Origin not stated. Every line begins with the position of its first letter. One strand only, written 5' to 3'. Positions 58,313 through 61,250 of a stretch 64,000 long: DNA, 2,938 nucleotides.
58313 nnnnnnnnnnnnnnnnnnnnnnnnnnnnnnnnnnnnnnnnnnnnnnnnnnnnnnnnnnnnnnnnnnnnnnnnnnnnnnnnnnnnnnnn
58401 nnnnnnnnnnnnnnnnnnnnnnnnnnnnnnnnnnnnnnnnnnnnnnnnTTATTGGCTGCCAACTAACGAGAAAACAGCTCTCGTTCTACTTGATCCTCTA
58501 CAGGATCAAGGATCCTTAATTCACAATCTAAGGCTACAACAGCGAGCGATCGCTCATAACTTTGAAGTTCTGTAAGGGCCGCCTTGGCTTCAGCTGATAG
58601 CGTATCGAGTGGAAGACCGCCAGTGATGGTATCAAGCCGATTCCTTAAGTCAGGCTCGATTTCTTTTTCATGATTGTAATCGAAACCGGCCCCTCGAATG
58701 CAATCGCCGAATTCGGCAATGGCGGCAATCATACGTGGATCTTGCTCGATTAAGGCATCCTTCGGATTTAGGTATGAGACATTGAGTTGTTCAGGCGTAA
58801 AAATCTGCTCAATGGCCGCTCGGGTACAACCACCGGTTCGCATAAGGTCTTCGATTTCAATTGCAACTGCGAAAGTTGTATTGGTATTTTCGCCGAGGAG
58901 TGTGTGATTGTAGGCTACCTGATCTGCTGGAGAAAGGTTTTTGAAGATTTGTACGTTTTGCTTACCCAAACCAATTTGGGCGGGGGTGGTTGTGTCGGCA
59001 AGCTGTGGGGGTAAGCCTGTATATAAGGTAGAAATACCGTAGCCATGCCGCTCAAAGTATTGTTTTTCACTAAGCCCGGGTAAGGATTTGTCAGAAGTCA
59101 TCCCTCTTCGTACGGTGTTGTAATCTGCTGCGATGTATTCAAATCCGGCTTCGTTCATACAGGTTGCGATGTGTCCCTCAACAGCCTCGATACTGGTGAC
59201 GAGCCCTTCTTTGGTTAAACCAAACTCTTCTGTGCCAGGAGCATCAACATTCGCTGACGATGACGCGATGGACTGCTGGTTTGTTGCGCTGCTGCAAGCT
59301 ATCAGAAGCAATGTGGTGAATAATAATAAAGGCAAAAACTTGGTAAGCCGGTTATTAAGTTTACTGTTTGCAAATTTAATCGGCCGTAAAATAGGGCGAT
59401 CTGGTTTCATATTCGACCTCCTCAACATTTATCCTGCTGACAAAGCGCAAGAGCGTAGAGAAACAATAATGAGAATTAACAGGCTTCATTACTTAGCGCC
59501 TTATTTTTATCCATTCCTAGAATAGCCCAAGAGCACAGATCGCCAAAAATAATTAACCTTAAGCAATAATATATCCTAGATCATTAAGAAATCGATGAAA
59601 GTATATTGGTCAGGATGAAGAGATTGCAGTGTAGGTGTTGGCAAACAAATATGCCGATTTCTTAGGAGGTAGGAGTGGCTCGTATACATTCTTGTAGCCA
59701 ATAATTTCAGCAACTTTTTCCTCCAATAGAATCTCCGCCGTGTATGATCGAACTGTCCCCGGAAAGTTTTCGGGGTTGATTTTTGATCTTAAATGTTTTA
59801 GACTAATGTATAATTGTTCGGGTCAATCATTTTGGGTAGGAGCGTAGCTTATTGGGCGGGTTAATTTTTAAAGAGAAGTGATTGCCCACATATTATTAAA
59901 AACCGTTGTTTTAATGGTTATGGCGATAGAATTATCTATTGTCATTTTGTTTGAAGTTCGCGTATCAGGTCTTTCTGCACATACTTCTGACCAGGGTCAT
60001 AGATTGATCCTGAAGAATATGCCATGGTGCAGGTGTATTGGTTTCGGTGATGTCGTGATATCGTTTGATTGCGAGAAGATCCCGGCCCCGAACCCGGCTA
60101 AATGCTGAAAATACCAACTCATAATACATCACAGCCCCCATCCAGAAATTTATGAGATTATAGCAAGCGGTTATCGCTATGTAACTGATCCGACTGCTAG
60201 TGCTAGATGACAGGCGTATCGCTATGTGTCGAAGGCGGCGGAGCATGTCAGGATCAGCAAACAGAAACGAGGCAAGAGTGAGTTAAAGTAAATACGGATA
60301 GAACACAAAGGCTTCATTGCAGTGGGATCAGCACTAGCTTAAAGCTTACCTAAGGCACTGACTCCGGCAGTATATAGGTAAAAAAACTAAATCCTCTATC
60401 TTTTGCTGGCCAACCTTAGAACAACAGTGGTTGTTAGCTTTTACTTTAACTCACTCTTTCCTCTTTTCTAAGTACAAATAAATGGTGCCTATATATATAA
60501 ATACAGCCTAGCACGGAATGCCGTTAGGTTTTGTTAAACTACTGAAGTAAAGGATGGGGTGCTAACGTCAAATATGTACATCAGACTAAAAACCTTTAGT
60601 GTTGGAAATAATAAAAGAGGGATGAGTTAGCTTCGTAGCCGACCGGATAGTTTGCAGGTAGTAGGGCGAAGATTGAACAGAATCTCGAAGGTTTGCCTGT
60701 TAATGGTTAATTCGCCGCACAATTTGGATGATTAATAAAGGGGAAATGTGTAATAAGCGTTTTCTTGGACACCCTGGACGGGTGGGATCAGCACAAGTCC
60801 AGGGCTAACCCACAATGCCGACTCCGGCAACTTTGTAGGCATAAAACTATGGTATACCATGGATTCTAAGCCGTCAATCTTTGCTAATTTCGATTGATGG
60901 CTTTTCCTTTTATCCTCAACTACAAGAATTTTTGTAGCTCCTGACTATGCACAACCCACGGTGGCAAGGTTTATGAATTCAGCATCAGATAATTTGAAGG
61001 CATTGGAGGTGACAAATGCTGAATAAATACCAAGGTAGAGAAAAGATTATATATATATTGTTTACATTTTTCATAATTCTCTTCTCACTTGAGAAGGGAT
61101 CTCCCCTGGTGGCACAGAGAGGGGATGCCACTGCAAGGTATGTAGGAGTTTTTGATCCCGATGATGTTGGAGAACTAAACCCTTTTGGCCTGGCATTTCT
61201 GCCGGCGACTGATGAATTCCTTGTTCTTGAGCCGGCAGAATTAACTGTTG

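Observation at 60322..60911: Duplicated ~90-nt non-coding motif with fixed internal spacing; the second copy ends in a strong terminator just upstream of a giant surface-protein gene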

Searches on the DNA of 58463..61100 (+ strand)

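Call 4: search_rna_families(source=window, start=59400, end=61100, threshold=evalue, max_evalue=10, show_alignments=4)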
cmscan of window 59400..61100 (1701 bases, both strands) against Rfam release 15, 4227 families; matches with E-value up to 10: 4.
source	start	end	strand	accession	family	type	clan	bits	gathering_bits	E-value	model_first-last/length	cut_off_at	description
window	59863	59963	+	RF02179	ST7-AS1_1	Gene; lncRNA;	-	22.6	45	4.5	1-117/117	no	ST7 antisense RNA 1 conserved region 1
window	60844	60913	+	RF01697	Chlorobi-RRM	Cis-reg;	-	21.3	45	0.19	1-73/73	no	Chlorobi-RRM RNA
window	60716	60751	+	RF00158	SNORD82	Gene; snRNA; snoRNA; CD-box;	-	16.8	43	5.4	1-70/70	no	Small nucleolar RNA SNORD82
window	59856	59977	+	RF01673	PhrS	Gene; sRNA;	-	11.7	37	4.5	1-212/212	no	PhrS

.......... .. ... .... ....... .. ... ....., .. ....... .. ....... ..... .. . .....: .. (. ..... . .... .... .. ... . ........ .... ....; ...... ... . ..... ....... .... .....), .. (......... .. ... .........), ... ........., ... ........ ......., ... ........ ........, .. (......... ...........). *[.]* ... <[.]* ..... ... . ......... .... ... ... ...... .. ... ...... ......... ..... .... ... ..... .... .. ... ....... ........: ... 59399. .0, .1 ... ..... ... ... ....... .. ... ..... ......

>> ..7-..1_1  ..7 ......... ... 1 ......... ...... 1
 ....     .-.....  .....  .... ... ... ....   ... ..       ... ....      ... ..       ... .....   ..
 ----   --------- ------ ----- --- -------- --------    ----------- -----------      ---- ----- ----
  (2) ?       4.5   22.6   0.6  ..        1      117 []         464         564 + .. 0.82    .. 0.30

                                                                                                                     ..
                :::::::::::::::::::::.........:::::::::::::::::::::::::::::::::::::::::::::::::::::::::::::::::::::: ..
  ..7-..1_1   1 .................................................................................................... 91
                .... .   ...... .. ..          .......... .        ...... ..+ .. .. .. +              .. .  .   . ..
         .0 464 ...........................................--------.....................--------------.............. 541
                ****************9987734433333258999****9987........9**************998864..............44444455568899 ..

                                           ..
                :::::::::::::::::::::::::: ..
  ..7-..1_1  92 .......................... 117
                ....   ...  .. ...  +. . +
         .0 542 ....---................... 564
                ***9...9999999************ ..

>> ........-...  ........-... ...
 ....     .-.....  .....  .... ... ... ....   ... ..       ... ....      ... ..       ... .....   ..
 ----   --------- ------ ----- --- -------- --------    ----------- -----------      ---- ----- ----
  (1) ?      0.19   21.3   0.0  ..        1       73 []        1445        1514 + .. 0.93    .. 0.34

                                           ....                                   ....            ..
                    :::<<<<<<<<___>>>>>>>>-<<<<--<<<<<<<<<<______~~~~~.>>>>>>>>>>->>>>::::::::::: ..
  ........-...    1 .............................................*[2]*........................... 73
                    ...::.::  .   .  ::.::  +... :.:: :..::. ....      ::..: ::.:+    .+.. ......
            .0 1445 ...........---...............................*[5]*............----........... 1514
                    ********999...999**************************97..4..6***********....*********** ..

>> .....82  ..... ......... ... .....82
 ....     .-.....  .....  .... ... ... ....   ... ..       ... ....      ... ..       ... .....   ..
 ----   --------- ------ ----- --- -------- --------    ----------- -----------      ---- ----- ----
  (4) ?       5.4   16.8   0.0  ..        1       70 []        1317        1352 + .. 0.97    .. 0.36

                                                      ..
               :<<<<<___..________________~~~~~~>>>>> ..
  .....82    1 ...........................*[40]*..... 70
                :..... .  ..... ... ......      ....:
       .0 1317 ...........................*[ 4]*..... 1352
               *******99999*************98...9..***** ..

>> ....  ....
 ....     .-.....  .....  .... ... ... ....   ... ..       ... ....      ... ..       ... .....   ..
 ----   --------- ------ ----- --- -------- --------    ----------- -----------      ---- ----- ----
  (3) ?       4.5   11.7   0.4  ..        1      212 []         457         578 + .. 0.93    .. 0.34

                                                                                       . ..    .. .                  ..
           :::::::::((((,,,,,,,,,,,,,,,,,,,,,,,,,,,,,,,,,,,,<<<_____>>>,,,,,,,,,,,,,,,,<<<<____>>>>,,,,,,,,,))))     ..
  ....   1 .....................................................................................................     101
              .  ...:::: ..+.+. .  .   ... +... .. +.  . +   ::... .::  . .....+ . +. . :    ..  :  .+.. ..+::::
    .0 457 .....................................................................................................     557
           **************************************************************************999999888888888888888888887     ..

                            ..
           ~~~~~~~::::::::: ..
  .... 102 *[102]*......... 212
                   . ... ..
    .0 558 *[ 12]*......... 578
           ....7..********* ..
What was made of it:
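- Closest known: Chlorobi-RRM. Different: It covers only P3 and the terminator, not the conserved blocks (call 4).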

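Call 20: search_dna_similar(query=window:60200-61015:+, collection=plasmids, mode=distant, max_evalue=0.01)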
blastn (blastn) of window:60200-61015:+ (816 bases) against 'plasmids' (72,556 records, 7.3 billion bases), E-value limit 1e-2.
No match.
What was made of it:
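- Tried and rejected: PLSDB plasmids. blastn found no match (call 20).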

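Call 76: build_rna_model(alignment_id=A6, structure=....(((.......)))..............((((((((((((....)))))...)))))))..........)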
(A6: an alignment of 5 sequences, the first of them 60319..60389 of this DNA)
Model R1 built from alignment A6 (5 sequences, 72 columns); structure: as given.
model positions 71; base pairs 15; branch points 1; effective number of sequences 2.98; information 0.793 bits per position. Calibrated on 0.2 Mb of random sequence (short: E-values are rough).
structure used (alignment columns):
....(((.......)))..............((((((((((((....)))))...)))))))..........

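Call 77: search_with_rna_model(model_id=R1, sources=[window, L016, L017, L042, L043, L044, L045, L046, L047, L048], max_evalue=10)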
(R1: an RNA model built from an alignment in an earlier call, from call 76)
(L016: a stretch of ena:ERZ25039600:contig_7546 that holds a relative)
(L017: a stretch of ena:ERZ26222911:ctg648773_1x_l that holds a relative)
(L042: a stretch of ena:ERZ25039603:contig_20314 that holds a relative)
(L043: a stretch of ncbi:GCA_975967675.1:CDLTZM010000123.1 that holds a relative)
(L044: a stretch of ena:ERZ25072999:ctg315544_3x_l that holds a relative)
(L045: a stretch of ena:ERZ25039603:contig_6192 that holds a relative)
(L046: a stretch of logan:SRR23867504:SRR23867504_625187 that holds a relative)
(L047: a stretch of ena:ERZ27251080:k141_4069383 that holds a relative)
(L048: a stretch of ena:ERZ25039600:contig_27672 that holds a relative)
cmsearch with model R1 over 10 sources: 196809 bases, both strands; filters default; matches with E-value up to 10: 9.
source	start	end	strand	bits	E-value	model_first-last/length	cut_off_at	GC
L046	1317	1387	+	92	8.1e-19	1-71/71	no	0.54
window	60779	60849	+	86.4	1.5e-17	1-71/71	no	0.54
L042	16084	16154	-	82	1.6e-16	1-71/71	no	0.44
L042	15739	15808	-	81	2.6e-16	1-71/71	no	0.53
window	60319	60389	+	76.8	2.4e-15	1-71/71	no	0.44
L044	3009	3079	-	14.5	0.42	1-71/71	no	0.61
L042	14811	14884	+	12.7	1.1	1-71/71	no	0.49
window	12261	12272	-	10.1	4.3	39-50/71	no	0.75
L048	14328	14377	+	8.7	9.1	1-71/71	no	0.44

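Call 81: search_rna_families(source=L046, start=800, end=1600, threshold=evalue, max_evalue=1)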
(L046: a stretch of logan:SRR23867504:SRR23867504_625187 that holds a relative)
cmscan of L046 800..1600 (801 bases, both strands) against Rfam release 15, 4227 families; matches with E-value up to 1: 1.
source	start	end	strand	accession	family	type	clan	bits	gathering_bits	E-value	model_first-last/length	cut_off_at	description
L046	1377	1448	+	RF00110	RybB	Gene; sRNA;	-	17.9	40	0.62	1-79/79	no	RybB RNA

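Call 82: search_rna_families(source=L042, start=15480, end=16800, threshold=evalue, max_evalue=1)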
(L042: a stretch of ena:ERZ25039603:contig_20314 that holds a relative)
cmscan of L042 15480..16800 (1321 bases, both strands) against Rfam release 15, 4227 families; matches with E-value up to 1: 0.
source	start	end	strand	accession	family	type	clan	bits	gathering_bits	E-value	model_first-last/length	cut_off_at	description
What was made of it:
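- On Any Rfam 15 family (riboswitches, sRNAs, ribozymes, leaders): E-value mode on 59400-61100, L046 800-1600 and L042 15480-16800 gives only chance-level matches that cover at most the P3 and terminator hairpins, never the two blocks (calls 4, 81, 82).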
